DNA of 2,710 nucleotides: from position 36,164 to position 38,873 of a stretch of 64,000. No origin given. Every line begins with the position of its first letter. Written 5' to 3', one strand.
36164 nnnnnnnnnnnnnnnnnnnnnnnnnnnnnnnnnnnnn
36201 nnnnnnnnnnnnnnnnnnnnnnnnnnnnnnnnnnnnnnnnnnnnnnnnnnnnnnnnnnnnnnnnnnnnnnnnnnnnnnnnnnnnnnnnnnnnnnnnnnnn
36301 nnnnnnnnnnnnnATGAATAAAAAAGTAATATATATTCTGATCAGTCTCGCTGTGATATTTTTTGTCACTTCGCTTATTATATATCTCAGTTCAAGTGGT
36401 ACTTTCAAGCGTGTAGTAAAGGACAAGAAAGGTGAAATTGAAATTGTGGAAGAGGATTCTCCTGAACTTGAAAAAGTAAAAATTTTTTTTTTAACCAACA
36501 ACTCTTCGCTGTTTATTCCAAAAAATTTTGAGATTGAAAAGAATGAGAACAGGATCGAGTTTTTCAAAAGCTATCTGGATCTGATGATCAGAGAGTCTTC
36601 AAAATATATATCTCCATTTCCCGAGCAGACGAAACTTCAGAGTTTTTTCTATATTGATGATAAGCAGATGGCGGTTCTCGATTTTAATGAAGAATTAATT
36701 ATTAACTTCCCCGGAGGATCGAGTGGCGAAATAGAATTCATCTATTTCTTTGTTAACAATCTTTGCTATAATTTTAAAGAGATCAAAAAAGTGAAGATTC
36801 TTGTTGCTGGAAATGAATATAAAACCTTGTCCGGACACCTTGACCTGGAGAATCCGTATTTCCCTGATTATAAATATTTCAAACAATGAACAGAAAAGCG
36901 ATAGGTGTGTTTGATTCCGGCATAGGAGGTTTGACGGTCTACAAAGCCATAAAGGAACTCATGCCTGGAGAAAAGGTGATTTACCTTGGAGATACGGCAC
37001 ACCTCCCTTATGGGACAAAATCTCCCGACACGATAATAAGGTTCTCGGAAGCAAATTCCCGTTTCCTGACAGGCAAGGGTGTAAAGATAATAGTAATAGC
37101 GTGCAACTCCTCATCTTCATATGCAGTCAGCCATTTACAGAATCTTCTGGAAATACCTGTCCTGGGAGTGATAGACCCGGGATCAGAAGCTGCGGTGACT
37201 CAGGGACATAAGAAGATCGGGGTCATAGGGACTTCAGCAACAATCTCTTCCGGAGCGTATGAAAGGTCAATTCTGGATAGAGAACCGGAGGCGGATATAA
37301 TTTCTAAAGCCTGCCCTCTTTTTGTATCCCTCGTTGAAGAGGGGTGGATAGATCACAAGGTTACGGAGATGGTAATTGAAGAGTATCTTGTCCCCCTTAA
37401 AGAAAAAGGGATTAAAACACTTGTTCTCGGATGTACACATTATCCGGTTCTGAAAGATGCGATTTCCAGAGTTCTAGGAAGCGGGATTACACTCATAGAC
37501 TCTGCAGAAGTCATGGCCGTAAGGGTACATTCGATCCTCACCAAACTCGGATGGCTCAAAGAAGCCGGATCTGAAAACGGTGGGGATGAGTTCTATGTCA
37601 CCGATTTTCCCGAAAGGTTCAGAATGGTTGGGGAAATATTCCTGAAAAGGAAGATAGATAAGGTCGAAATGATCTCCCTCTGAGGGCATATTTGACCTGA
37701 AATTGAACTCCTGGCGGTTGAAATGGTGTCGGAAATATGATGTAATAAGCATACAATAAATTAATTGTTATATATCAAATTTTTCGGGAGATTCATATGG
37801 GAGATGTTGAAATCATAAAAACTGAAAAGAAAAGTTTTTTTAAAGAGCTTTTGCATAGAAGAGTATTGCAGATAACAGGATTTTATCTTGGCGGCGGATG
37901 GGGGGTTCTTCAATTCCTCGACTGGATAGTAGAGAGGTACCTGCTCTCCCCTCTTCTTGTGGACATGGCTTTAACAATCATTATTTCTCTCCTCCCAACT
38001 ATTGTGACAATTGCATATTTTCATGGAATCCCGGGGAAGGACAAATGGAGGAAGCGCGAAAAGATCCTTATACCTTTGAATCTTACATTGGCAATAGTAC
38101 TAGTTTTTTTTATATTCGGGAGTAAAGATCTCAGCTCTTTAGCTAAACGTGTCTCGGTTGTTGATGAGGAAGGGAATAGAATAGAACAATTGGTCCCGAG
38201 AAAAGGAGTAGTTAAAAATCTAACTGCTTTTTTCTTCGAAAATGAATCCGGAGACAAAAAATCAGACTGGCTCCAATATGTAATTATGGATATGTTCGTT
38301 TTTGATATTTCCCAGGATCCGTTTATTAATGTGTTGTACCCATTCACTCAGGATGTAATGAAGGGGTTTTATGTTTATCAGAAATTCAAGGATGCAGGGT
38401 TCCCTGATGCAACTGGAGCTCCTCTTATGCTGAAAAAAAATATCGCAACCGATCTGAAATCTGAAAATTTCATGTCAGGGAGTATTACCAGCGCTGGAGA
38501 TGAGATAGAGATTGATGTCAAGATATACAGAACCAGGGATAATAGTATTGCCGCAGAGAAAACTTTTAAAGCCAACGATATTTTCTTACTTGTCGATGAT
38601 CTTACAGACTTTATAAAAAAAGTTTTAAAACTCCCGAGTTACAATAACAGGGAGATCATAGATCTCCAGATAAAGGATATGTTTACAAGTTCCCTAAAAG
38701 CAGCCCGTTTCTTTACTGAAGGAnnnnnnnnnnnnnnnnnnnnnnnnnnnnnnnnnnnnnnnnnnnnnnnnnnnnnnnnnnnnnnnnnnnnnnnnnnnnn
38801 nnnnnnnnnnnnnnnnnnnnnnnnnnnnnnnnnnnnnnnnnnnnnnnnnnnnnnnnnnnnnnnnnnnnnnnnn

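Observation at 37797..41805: Membrane TPR receptor-like protein coupled to a four-Zn-ribbon PP2C phosphatase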

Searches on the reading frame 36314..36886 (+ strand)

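Call 31: search_protein_families(library=pfam, proteins=[window:36314-36886:+], max_evalue=0.001)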
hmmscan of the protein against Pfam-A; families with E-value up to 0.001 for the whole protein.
window:36314-36886:+ (191 aa): 1 family
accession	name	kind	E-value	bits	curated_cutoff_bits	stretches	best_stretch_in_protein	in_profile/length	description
PF10646.14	Germane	-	1.5e-12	48.6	23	1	68-169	16-116/117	Sporulation and spore germination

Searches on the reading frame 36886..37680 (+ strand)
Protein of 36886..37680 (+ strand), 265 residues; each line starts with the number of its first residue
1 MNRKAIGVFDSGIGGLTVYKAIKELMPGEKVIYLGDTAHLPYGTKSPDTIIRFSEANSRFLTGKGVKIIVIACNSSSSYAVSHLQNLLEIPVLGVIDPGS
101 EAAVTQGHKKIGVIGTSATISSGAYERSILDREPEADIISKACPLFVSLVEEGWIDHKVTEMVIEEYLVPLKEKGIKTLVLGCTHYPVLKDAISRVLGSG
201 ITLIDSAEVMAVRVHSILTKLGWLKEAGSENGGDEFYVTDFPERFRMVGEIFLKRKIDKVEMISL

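Call 31: search_protein_families(library=pfam, proteins=[window:36886-37680:+], max_evalue=0.001)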
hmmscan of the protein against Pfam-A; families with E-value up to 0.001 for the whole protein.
window:36886-37680:+ (265 aa): 1 family
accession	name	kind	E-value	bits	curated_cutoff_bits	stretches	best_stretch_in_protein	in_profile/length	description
PF01177.27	Asp_Glu_race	-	1e-24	88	31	1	14-211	8-208/211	Asp/Glu/Hydantoin racemase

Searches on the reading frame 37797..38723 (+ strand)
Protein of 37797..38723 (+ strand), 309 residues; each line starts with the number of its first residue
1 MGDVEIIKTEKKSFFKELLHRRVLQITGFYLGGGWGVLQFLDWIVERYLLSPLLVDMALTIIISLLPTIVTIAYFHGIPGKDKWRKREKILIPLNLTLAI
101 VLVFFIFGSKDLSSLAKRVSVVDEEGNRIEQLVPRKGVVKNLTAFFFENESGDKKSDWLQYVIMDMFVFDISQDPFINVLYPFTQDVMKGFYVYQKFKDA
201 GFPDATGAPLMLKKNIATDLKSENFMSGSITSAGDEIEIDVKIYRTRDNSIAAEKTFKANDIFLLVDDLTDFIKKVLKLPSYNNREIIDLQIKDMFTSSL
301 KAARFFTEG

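Call 21: search_protein_families(library=pfam, proteins=[window:37797-38723:+], max_evalue=10)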
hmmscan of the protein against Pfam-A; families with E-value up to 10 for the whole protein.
seq(309 aa): 1 family
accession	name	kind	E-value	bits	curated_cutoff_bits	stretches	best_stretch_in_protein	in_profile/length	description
PF07690.21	MFS_1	-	0.065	12.6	33.4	1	12-109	193-290/347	Major Facilitator Superfamily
